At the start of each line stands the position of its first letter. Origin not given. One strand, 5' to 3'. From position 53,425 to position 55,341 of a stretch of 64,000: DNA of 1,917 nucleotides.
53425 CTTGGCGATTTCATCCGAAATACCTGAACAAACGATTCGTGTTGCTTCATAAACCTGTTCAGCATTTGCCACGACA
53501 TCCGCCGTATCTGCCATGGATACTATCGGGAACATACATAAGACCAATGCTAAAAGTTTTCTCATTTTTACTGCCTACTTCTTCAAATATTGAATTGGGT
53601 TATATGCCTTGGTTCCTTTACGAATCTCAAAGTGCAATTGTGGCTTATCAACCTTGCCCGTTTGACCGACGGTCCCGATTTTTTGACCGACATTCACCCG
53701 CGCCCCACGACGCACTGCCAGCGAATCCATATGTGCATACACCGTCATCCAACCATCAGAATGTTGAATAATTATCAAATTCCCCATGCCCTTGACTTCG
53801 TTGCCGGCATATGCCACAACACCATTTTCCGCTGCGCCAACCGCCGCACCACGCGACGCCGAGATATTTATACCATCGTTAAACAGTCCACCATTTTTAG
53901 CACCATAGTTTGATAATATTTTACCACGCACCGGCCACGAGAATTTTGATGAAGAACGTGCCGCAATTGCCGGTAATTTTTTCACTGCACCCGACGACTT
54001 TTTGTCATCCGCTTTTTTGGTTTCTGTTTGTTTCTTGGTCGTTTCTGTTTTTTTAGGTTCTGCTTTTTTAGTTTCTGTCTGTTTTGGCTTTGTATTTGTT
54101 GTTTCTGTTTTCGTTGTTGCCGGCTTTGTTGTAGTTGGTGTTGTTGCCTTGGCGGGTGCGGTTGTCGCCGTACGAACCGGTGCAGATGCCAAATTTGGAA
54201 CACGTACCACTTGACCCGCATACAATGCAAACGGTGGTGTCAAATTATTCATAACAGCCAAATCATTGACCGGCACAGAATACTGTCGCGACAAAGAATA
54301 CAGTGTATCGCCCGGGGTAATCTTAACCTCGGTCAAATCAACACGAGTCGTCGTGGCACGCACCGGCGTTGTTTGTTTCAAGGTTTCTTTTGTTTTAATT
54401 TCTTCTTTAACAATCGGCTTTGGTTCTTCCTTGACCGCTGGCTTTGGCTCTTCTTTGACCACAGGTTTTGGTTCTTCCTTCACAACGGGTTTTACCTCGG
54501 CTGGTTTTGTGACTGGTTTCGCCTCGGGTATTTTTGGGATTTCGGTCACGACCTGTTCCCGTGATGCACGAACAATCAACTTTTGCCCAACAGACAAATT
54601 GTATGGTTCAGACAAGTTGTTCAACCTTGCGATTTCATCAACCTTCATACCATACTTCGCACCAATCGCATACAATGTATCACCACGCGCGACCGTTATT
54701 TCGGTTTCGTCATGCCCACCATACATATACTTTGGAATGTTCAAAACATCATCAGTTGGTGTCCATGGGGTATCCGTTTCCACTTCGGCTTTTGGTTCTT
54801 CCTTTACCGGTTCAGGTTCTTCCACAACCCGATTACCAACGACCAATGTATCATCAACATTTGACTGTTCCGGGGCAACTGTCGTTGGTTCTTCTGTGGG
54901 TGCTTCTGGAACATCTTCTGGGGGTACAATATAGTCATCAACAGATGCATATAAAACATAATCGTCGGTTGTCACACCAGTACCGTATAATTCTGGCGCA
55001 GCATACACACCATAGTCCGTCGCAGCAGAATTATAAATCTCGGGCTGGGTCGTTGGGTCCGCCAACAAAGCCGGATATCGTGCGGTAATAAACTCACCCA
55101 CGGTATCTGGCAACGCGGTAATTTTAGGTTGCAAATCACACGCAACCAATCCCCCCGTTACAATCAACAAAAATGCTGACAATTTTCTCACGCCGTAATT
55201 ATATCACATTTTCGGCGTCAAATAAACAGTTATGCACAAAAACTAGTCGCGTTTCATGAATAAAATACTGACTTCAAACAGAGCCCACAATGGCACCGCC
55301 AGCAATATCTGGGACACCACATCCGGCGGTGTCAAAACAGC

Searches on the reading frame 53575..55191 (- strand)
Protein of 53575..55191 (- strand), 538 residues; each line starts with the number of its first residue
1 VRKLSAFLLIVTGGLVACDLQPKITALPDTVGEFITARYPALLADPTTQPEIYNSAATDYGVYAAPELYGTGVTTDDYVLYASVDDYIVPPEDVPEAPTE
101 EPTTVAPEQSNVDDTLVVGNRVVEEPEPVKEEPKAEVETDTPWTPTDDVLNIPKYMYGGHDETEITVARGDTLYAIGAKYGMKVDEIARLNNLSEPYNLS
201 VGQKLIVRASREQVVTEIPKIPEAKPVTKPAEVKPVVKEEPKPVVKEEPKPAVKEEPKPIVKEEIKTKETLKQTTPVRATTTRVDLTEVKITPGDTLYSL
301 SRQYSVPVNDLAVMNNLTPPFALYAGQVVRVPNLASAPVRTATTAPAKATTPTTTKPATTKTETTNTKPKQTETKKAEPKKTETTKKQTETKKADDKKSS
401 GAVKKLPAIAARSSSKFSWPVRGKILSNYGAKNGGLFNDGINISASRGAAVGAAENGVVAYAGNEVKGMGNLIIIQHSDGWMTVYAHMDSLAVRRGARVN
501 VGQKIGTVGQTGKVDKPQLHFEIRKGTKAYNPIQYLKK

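Call 65: find_encoding_contigs(protein=window:53575-55191:-, flank=10000, max_places=1)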
Protein window:53575-55191:- (538 aa): 4 contigs read that carry it; 1 place shown.
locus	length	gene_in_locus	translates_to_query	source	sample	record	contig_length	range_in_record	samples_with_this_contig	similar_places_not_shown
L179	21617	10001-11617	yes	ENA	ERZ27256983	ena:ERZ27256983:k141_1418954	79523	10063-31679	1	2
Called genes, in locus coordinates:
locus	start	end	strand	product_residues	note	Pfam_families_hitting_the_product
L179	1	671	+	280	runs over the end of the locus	PF05036:SPOR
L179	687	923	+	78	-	PF02416:TatA_B_E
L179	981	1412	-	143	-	PF21157:DksA_N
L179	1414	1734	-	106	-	PF00085:Thioredoxin, PF13098:Thioredoxin_2 (weak), PF13905:Thioredoxin_8 (faint)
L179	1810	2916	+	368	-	PF00266:Aminotran_5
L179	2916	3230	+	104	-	PF01883:FeS_assembly_P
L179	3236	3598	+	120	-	PF02657:SufE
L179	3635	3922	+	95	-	-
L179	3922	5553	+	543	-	PF03717:PBP_dimer, PF00905:Transpeptidase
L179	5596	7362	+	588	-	PF01368:DHH, PF02272:DHHA1, PF17768:RecJ_OB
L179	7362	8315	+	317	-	PF01368:DHH, PF02272:DHHA1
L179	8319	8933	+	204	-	PF03548:LolA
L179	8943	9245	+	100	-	PF02416:TatA_B_E (weak)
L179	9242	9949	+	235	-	PF00902:TatC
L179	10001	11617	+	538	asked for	PF01476:LysM, PF01551:Peptidase_M23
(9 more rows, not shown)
